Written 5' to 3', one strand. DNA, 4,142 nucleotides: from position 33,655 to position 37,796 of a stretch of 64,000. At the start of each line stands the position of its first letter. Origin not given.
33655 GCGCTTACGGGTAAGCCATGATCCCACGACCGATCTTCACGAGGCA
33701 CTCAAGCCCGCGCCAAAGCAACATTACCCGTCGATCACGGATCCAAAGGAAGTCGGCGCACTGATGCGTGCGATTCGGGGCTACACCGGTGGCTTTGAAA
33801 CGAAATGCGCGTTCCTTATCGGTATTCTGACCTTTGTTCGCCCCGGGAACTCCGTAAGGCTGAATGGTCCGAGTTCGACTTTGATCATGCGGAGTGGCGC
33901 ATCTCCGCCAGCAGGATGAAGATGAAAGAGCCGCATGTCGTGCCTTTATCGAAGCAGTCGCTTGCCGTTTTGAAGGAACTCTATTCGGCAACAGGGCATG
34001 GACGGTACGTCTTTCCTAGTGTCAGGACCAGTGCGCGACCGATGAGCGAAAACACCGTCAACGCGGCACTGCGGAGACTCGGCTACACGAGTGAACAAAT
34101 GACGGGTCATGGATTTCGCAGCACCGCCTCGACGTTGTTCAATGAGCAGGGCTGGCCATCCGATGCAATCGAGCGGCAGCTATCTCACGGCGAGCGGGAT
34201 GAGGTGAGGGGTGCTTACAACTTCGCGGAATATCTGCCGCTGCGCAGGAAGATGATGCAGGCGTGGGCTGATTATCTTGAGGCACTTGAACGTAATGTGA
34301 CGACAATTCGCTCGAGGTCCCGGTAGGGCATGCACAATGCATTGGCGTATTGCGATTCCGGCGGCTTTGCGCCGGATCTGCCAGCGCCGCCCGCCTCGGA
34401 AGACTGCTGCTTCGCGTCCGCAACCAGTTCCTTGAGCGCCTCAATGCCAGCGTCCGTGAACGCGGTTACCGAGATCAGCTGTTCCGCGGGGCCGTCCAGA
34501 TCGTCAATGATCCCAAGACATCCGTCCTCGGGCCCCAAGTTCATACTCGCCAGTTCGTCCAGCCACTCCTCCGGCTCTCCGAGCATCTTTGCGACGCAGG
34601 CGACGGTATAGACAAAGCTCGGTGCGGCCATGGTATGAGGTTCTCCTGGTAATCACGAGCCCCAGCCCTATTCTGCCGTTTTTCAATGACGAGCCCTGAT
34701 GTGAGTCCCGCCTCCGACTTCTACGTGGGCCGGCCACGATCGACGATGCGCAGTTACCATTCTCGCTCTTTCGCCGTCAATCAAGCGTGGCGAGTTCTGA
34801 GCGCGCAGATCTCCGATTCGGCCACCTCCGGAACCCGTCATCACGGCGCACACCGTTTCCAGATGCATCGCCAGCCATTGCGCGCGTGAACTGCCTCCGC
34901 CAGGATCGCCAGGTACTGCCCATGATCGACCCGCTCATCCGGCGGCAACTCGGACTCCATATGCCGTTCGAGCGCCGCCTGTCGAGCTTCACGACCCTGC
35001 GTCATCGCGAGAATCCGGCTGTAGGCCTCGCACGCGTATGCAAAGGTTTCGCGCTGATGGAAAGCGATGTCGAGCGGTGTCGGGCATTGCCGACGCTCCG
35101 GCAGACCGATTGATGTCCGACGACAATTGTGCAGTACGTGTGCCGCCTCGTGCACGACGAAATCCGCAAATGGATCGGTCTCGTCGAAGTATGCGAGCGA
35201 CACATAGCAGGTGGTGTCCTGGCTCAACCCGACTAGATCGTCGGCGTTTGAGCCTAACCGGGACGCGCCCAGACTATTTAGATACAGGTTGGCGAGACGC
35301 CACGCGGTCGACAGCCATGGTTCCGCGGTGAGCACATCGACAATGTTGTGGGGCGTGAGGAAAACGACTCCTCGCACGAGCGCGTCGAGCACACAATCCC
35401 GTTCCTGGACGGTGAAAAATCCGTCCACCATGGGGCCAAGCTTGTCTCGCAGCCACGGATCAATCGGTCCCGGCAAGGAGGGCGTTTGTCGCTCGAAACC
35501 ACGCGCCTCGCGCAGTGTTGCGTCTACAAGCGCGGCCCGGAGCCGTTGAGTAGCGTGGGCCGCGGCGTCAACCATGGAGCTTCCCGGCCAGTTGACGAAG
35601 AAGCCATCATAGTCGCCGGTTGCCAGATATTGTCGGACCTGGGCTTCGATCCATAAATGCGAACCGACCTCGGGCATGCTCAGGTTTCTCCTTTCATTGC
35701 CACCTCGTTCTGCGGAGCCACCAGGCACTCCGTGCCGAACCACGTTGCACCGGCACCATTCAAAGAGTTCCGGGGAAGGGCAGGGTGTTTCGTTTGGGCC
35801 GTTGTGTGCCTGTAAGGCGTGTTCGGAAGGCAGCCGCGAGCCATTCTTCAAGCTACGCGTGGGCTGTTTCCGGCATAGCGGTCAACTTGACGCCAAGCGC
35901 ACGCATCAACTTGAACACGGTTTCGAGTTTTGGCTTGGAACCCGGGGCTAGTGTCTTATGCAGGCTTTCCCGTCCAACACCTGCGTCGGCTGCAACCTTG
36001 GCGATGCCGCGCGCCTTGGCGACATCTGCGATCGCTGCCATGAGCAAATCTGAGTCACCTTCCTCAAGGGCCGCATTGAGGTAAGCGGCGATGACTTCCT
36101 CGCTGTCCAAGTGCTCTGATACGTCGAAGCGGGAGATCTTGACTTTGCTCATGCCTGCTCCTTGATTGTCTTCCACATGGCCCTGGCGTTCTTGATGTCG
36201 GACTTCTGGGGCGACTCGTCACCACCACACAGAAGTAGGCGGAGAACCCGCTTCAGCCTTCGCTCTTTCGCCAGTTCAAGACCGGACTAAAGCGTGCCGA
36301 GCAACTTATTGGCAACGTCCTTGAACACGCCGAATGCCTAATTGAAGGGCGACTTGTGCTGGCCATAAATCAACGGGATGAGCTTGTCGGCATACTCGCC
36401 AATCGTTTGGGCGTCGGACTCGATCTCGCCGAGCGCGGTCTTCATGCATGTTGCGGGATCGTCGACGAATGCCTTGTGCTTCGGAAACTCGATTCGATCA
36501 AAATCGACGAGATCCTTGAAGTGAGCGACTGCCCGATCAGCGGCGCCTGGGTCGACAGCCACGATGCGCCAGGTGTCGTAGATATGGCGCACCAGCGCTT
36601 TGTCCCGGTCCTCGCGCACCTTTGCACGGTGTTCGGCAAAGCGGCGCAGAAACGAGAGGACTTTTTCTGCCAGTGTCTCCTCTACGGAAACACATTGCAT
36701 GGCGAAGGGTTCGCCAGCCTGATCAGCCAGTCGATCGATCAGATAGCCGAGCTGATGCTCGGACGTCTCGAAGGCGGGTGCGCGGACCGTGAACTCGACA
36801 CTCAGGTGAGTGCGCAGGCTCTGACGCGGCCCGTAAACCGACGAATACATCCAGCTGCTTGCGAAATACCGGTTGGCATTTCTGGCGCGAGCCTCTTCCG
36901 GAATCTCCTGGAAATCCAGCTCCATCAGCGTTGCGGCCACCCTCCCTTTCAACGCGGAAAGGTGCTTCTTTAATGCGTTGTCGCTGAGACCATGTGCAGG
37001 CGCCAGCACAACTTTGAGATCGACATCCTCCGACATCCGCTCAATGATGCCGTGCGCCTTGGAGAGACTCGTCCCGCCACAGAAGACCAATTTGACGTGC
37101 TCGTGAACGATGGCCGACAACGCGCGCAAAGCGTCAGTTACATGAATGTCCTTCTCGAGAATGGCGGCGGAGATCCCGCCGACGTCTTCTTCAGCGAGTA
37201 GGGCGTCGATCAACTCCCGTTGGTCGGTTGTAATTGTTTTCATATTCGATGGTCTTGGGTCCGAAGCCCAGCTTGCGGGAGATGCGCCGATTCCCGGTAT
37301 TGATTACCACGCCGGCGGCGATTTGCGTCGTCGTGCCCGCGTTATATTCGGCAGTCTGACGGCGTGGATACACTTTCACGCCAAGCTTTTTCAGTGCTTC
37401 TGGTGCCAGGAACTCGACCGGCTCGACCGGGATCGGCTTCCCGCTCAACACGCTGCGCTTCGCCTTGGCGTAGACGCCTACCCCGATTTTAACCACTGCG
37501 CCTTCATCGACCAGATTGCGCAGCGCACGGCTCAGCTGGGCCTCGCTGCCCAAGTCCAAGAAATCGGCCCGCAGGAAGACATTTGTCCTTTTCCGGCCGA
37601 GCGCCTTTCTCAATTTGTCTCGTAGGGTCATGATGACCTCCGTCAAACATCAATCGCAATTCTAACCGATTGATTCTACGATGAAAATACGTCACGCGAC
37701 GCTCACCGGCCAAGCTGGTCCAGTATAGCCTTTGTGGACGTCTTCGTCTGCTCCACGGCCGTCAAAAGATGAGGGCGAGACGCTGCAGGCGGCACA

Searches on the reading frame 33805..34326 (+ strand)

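Call 20: search_protein_families(library=pfam, proteins=[window:33805-34326:+], max_evalue=0.001)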
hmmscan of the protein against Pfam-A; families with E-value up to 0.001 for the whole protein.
window:33805-34326:+ (173 aa): 1 family
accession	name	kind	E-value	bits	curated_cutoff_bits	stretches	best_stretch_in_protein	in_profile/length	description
PF00589.27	Phage_integrase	-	1.9e-21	77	27.1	1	15-139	40-166/172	Phage integrase family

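Call 56: search_protein_families(library=padloc, proteins=[window:33805-34326:+], max_evalue=0.001)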
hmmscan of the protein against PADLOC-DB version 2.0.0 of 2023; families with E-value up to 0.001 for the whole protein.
window:33805-34326:+ (173 aa): 0 families

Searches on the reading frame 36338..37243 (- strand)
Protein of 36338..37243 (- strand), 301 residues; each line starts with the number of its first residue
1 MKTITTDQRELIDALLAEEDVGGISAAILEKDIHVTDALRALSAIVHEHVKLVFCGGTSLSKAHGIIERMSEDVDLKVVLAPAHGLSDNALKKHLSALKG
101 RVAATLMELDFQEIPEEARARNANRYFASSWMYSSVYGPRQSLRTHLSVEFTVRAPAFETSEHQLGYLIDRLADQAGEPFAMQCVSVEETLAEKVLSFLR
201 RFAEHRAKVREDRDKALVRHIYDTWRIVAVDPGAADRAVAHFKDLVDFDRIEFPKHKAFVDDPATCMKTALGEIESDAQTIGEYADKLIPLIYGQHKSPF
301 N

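Call 20: search_protein_families(library=pfam, proteins=[window:36338-37243:-], max_evalue=0.001)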
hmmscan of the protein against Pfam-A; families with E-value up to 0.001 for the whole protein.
window:36338-37243:- (301 aa): 1 family
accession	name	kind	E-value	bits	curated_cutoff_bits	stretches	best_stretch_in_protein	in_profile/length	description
PF08843.17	AbiEii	-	7.5e-33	114.9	22.5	1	41-296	2-228/238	Nucleotidyl transferase AbiEii toxin, Type IV TA system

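Call 56: search_protein_families(library=padloc, proteins=[window:36338-37243:-], max_evalue=0.001)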
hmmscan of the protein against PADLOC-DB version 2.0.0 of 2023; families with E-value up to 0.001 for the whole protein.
window:36338-37243:- (301 aa): 18 families
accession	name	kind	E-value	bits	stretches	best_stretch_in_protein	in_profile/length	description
PDLC02302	AbiEii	-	1e-114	381.1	1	1-300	1-295/313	AbiEii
PDLC02297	AbiEii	-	3.1e-60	202.1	1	23-300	16-291/307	AbiEii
PDLC02292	AbiEii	-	4.9e-33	113.1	1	7-294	6-265/283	AbiEii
PDLC02289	AbiEii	-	2.6e-30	104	1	6-261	9-249/309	AbiEii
PDLC02322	AbiEii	-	9.7e-15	52.8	1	22-108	23-102/324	AbiEii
PDLC02304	AbiEii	-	4e-14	51.2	1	23-266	15-225/260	AbiEii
PDLC02315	AbiEii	-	5.1e-13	46.9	1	15-89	22-97/352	AbiEii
PDLC02316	AbiEii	-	2.1e-11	41.8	1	22-97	21-92/314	AbiEii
PDLC02296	AbiEii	-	1.9e-08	31.8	1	8-202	4-184/282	AbiEii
PDLC02303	AbiEii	-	4.5e-08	30.8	1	23-79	14-68/249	AbiEii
PDLC02323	AbiEii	-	2.4e-07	28.6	1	42-228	29-184/248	AbiEii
PDLC02305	AbiEii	-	6.9e-07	26.8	1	23-203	16-180/306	AbiEii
PDLC02294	AbiEii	-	4.2e-06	24.8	1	27-160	20-136/260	AbiEii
PDLC02321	AbiEii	-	5.7e-06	24.2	1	25-108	18-97/296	AbiEii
PDLC02291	AbiEii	-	4e-05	21.1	1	42-208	50-188/310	AbiEii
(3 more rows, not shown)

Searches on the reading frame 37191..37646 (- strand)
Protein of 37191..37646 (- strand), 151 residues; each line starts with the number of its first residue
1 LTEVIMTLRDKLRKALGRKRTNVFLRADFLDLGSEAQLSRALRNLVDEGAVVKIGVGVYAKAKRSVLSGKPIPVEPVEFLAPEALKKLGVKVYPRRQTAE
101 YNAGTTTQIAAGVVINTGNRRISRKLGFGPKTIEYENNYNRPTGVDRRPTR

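Call 56: search_protein_families(library=padloc, proteins=[window:37191-37646:-], max_evalue=0.001)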
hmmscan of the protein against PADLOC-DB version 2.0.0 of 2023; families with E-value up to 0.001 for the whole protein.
window:37191-37646:- (151 aa): 6 families
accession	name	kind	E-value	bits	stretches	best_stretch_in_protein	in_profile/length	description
PDLC02229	AbiEi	-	4.9e-50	167.5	1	6-137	1-131/131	AbiEi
PDLC02258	AbiEi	-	2.4e-33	113.9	1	6-130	65-188/196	AbiEi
PDLC02226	AbiEi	-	7.2e-15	53.4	1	14-135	10-125/202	AbiEi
PDLC02233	AbiEi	-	1.8e-11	42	1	8-127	4-123/214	AbiEi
PDLC02234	AbiEi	-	0.0001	20.1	1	19-71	12-62/191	AbiEi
PDLC02250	AbiEi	-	0.0005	18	1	15-117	9-105/197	AbiEi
